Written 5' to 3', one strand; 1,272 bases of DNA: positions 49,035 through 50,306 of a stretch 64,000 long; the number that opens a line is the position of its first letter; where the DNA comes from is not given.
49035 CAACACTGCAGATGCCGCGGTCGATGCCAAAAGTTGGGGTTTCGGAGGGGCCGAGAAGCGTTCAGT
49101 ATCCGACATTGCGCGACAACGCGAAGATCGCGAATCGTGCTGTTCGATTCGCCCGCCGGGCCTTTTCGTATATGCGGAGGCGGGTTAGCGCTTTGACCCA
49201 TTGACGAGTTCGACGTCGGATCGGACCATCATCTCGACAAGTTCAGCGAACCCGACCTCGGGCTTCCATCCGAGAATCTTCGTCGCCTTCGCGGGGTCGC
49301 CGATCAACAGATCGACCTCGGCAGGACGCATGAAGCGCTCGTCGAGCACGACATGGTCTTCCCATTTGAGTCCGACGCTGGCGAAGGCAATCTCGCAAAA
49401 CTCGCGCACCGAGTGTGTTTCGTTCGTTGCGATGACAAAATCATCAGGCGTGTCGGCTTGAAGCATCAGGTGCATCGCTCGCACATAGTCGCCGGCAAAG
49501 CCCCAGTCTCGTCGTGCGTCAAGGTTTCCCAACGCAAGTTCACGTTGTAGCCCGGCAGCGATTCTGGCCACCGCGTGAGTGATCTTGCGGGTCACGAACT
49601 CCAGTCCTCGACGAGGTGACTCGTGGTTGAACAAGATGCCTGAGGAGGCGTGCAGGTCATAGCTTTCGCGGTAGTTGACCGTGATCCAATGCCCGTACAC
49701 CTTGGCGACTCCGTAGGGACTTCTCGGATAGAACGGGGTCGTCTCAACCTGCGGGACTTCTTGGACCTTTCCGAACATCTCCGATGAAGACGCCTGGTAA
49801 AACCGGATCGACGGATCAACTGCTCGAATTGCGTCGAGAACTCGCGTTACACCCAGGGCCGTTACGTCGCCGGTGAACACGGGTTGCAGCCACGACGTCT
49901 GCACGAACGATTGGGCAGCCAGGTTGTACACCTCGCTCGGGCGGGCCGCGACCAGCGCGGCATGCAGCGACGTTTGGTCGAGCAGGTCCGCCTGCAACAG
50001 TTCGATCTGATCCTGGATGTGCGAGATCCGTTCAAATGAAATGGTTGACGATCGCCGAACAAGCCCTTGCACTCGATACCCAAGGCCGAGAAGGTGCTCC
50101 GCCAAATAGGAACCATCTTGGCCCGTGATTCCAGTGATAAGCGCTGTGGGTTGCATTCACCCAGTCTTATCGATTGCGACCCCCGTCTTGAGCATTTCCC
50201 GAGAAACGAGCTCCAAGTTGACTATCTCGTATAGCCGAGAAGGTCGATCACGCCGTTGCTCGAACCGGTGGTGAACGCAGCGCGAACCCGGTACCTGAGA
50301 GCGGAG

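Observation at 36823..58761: About 20-kb ABC-transporter-dependent glycan assembly locus with capping machinery but no recognisable ligase or acceptor gene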

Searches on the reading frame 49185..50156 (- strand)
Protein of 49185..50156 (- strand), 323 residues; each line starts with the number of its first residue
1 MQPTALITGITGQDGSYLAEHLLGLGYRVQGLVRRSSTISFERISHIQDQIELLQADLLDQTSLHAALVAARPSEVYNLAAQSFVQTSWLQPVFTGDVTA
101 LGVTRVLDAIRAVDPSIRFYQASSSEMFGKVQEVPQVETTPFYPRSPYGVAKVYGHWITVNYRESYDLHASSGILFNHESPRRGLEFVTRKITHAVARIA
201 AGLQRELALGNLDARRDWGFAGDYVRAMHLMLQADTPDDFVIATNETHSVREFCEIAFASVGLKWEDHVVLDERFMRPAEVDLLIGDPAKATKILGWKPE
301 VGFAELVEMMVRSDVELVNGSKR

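Call 4: search_protein_families(library=pfam, proteins=[window:49185-50156:-], max_evalue=0.01)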
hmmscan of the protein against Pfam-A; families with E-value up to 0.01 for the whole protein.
window:49185-50156:- (323 aa): 5 families
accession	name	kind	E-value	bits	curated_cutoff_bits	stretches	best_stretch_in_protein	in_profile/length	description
PF16363.11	GDP_Man_Dehyd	-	9.2e-132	439.9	27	1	6-310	1-332/332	GDP-mannose 4,6 dehydratase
PF01370.27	Epimerase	-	2.7e-67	227.1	20.9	1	5-243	1-240/240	NAD dependent epimerase/dehydratase family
PF04321.23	RmlD_sub_bind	-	3.3e-07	30.1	27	1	6-156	4-133/287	RmlD substrate binding domain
PF05368.20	NmrA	-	4.2e-05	23.7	27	1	4-70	4-69/298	NmrA-like family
PF13460.12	NAD_binding_10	-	0.0028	18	27.2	1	9-69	1-59/184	NAD(P)H-binding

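Call 10: find_encoding_contigs(protein=window:49185-50156:-, flank=10000, max_places=6)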
Protein window:49185-50156:- (323 aa): no gene with exactly this product is on record in the collection.

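Call 41: find_homologous_proteins(query=window:49185-50156:-, max_evalue=1e-120)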
Query window:49185-50156:- (323 aa): 7979 proteins with E <= 1e-120 among 8000 candidates; the best 120 are listed.
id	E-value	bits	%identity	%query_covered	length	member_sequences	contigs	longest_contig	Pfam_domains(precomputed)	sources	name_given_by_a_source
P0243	2.9e-212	721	100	100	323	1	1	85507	PF04321.24,PF16363.12,PF01370.28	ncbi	-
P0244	1.3e-207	706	100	98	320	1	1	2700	PF04321.24,PF16363.12,PF01370.28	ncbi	-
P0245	1.4e-187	640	88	99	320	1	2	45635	PF04321.24,PF16363.12,PF01370.28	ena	-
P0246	3.2e-187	639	89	98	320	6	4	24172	PF04321.24,PF16363.12,PF05368.20,PF01370.28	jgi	jgi:GDPmannose 4,6-dehydratase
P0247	3.6e-187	639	88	99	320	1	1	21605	PF04321.24,PF16363.12,PF01370.28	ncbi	-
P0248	4.9e-187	638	88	99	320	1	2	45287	PF04321.24,PF16363.12,PF01370.28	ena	-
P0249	8.4e-185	631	89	98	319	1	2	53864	PF04321.24,PF16363.12,PF05368.20,PF01370.28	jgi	jgi:GDPmannose 4,6-dehydratase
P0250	8.2e-184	628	87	98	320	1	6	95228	PF04321.24,PF16363.12,PF05368.20,PF01370.28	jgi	jgi:GDPmannose 4,6-dehydratase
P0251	8.1e-183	625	86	98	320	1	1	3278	PF04321.24,PF16363.12,PF05368.20,PF01370.28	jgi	jgi:GDPmannose 4,6-dehydratase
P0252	2.0e-182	623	86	98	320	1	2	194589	PF04321.24,PF16363.12,PF05368.20,PF01370.28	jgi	jgi:GDPmannose 4,6-dehydratase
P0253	1.1e-181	621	86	98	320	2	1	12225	PF04321.24,PF16363.12,PF05368.20,PF01370.28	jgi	jgi:GDPmannose 4,6-dehydratase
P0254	9.8e-178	608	85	99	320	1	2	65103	PF04321.24,PF16363.12,PF05368.20,PF01370.28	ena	-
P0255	1.3e-177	607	84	99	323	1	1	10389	PF04321.24,PF16363.12,PF05368.20,PF01370.28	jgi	jgi:GDPmannose 4,6-dehydratase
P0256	1.8e-176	604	84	98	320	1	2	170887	PF04321.24,PF16363.12,PF05368.20,PF01370.28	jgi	jgi:GDPmannose 4,6-dehydratase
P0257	3.6e-172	590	81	98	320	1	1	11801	PF04321.24,PF16363.12,PF05368.20,PF01370.28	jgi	jgi:GDPmannose 4,6-dehydratase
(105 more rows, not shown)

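Call 42: find_encoding_contigs(protein=P0256, flank=10000, max_places=2)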
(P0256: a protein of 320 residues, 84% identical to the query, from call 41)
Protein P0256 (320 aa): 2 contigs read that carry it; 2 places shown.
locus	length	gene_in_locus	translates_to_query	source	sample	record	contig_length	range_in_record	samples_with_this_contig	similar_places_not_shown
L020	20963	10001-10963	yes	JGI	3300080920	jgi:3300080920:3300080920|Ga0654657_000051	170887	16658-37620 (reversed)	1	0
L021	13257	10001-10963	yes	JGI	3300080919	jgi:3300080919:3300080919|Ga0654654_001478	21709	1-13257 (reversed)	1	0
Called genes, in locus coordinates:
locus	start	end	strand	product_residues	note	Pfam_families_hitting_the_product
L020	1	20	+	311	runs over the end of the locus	PF01073:3Beta_HSD, PF01370:Epimerase, PF02719:Polysacc_synt_2, PF04321:RmlD_sub_bind, PF05368:NmrA (weak), PF07993:NAD_binding_4 (faint), PF13460:NAD_binding_10, PF16363:GDP_Man_Dehyd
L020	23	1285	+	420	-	-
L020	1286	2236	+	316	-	PF13489:Methyltransf_23, PF13847:Methyltransf_31, PF08241:Methyltransf_11, PF08242:Methyltransf_12, PF13649:Methyltransf_25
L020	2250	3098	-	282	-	PF13489:Methyltransf_23, PF13847:Methyltransf_31, PF08241:Methyltransf_11, PF08242:Methyltransf_12, PF13649:Methyltransf_25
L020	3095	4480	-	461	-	-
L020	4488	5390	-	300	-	PF05050:Methyltransf_21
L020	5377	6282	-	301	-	-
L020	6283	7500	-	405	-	-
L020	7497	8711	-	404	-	PF13439:Glyco_transf_4, PF13579:Glyco_trans_4_4, PF20706:GT4-conflict, PF00534:Glycos_transf_1, PF13692:Glyco_trans_1_4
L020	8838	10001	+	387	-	PF13692:Glyco_trans_1_4 (weak)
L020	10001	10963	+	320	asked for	PF01370:Epimerase, PF04321:RmlD_sub_bind (weak), PF05368:NmrA (weak), PF16363:GDP_Man_Dehyd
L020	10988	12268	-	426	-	PF03446:NAD_binding_2 (faint), PF03721:UDPG_MGDP_dh_N, PF00984:UDPG_MGDP_dh, PF03720:UDPG_MGDP_dh_C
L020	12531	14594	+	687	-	PF02706:Wzz, PF13807:GNVR (weak), PF01656:CbiA (weak), PF10609:ParA, PF13614:AAA_31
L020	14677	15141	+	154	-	PF01451:LMWPc (weak)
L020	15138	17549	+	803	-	PF13196:DUF4012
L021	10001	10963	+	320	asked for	PF01370:Epimerase, PF04321:RmlD_sub_bind (weak), PF05368:NmrA (weak), PF16363:GDP_Man_Dehyd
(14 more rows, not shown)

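Call 43: find_encoding_contigs(protein=P0249, flank=10000, max_places=2)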
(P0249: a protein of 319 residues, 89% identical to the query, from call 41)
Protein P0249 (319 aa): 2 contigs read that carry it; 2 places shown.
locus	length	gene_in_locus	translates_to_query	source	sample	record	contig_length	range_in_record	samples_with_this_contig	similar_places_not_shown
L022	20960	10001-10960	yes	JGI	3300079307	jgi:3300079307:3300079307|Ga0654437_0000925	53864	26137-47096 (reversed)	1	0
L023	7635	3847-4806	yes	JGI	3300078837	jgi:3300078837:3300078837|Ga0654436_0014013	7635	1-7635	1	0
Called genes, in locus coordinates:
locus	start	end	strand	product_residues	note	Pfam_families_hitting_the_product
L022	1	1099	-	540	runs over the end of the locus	-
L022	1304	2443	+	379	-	PF12138:Spherulin4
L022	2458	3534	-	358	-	PF13439:Glyco_transf_4, PF13477:Glyco_trans_4_2 (weak), PF13579:Glyco_trans_4_4, PF00534:Glycos_transf_1, PF13692:Glyco_trans_1_4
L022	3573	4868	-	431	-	PF02397:Bac_transf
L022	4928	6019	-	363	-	PF13692:Glyco_trans_1_4 (weak)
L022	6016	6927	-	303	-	-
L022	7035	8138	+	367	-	-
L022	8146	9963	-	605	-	PF20706:GT4-conflict, PF00534:Glycos_transf_1, PF13692:Glyco_trans_1_4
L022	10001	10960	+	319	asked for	PF01370:Epimerase, PF04321:RmlD_sub_bind, PF05368:NmrA, PF16363:GDP_Man_Dehyd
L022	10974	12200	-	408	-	PF05175:MTS (faint), PF13489:Methyltransf_23, PF03848:TehB (weak), PF08241:Methyltransf_11, PF08242:Methyltransf_12, PF13649:Methyltransf_25, PF13847:Methyltransf_31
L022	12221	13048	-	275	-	PF01061:ABC2_membrane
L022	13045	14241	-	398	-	PF00005:ABC_tran, PF14524:Wzt_C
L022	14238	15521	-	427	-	PF00534:Glycos_transf_1, PF13692:Glyco_trans_1_4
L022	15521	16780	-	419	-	PF00534:Glycos_transf_1, PF13692:Glyco_trans_1_4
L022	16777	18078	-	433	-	PF13489:Methyltransf_23, PF08241:Methyltransf_11, PF08242:Methyltransf_12, PF13649:Methyltransf_25, PF13847:Methyltransf_31 (weak)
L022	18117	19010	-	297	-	PF13489:Methyltransf_23 (weak)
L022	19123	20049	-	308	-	PF00753:Lactamase_B, PF12706:Lactamase_B_2 (faint)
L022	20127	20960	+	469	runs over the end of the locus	PF08323:Glyco_transf_5, PF13439:Glyco_transf_4, PF13579:Glyco_trans_4_4 (weak), PF00534:Glycos_transf_1, PF13692:Glyco_trans_1_4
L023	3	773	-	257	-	?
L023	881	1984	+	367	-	-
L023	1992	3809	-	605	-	PF20706:GT4-conflict, PF00534:Glycos_transf_1, PF13692:Glyco_trans_1_4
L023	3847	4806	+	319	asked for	PF01370:Epimerase, PF04321:RmlD_sub_bind, PF05368:NmrA, PF16363:GDP_Man_Dehyd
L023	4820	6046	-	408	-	PF05175:MTS (faint), PF13489:Methyltransf_23, PF03848:TehB (weak), PF08241:Methyltransf_11, PF08242:Methyltransf_12, PF13649:Methyltransf_25, PF13847:Methyltransf_31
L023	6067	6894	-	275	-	PF01061:ABC2_membrane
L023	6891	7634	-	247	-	?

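Call 70: find_encoding_contigs(protein=P0253, flank=10000, max_places=2)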
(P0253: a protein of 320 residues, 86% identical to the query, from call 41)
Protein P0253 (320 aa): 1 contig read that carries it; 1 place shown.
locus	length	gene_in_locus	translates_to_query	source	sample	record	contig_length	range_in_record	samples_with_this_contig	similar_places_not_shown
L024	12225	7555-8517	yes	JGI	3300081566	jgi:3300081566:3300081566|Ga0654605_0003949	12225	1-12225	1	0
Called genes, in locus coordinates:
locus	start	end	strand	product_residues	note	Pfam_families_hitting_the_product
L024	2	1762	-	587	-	?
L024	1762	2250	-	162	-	-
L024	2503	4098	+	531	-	PF20706:GT4-conflict, PF00534:Glycos_transf_1, PF13692:Glyco_trans_1_4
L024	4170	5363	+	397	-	PF00005:ABC_tran, PF14524:Wzt_C (weak)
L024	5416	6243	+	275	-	PF01061:ABC2_membrane, PF12679:ABC2_membrane_2 (weak)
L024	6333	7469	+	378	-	-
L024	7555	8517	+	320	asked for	PF01370:Epimerase, PF04321:RmlD_sub_bind (weak), PF05368:NmrA (weak), PF16363:GDP_Man_Dehyd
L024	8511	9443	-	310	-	PF00753:Lactamase_B (weak)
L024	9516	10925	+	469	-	PF08323:Glyco_transf_5, PF13439:Glyco_transf_4, PF13579:Glyco_trans_4_4, PF00534:Glycos_transf_1, PF13692:Glyco_trans_1_4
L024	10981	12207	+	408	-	PF00483:NTP_transferase, PF07959:Fucose_pyrophosphorylase (faint), PF24894:Hexapep_GlmU, PF25247:LbH_GLGC (faint), PF25084:LbH_EIF2B (faint)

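Call 71: find_encoding_contigs(protein=P0250, flank=10000, max_places=2)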
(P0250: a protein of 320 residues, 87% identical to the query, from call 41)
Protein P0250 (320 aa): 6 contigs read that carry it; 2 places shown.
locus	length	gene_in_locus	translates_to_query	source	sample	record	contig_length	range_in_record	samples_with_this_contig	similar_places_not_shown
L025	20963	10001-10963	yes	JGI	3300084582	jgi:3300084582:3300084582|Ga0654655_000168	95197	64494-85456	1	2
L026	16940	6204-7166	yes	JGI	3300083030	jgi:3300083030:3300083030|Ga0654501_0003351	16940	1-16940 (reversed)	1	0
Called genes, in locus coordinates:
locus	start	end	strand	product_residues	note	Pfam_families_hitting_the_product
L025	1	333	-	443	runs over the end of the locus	PF02397:Bac_transf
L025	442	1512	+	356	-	PF13489:Methyltransf_23, PF08241:Methyltransf_11, PF08242:Methyltransf_12, PF13649:Methyltransf_25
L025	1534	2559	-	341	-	PF13439:Glyco_transf_4 (weak), PF00534:Glycos_transf_1 (weak), PF13692:Glyco_trans_1_4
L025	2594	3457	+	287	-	PF00535:Glycos_transf_2, PF13632:Glyco_trans_2_3 (faint)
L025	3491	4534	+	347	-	-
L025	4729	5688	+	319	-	PF00535:Glycos_transf_2, PF13641:Glyco_tranf_2_3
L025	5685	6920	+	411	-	PF00534:Glycos_transf_1 (weak), PF13692:Glyco_trans_1_4, PF22772:WsaF_C, PF13524:Glyco_trans_1_2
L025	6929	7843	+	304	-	PF01073:3Beta_HSD (weak), PF01370:Epimerase, PF04321:RmlD_sub_bind (weak), PF16363:GDP_Man_Dehyd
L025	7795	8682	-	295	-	PF01061:ABC2_membrane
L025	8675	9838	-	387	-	PF00005:ABC_tran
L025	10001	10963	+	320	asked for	PF01370:Epimerase, PF04321:RmlD_sub_bind, PF05368:NmrA (weak), PF16363:GDP_Man_Dehyd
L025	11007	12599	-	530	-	-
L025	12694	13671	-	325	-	PF00753:Lactamase_B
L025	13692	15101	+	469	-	PF08323:Glyco_transf_5, PF20706:GT4-conflict (faint), PF13439:Glyco_transf_4, PF13579:Glyco_trans_4_4, PF00534:Glycos_transf_1, PF13692:Glyco_trans_1_4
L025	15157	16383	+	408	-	PF00483:NTP_transferase, PF07959:Fucose_pyrophosphorylase (faint), PF24894:Hexapep_GlmU, PF25247:LbH_GLGC (faint), PF25084:LbH_EIF2B (faint)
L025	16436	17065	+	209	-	-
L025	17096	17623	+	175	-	PF02577:BFN_dom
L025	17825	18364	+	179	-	PF13411:MerR_1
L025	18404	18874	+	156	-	-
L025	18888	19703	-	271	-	PF00596:Aldolase_II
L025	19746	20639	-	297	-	PF00144:Beta-lactamase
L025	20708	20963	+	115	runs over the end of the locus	-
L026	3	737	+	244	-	?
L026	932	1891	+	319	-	PF00535:Glycos_transf_2, PF13641:Glyco_tranf_2_3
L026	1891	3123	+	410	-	PF00534:Glycos_transf_1 (weak), PF13692:Glyco_trans_1_4, PF22772:WsaF_C, PF13524:Glyco_trans_1_2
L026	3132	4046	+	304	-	PF01073:3Beta_HSD (weak), PF01370:Epimerase, PF04321:RmlD_sub_bind (weak), PF16363:GDP_Man_Dehyd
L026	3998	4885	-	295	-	PF01061:ABC2_membrane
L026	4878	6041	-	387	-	PF00005:ABC_tran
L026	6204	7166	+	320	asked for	PF01370:Epimerase, PF04321:RmlD_sub_bind, PF05368:NmrA (weak), PF16363:GDP_Man_Dehyd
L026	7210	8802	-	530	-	-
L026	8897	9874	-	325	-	PF00753:Lactamase_B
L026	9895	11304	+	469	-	PF08323:Glyco_transf_5, PF20706:GT4-conflict (faint), PF13439:Glyco_transf_4, PF13579:Glyco_trans_4_4, PF00534:Glycos_transf_1, PF13692:Glyco_trans_1_4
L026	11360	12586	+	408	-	PF00483:NTP_transferase, PF07959:Fucose_pyrophosphorylase (faint), PF24894:Hexapep_GlmU, PF25247:LbH_GLGC (faint), PF25084:LbH_EIF2B (faint)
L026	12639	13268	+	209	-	-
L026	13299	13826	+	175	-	PF02577:BFN_dom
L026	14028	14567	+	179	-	PF13411:MerR_1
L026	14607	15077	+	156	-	-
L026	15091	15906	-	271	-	PF00596:Aldolase_II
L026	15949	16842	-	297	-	PF00144:Beta-lactamase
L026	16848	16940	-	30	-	?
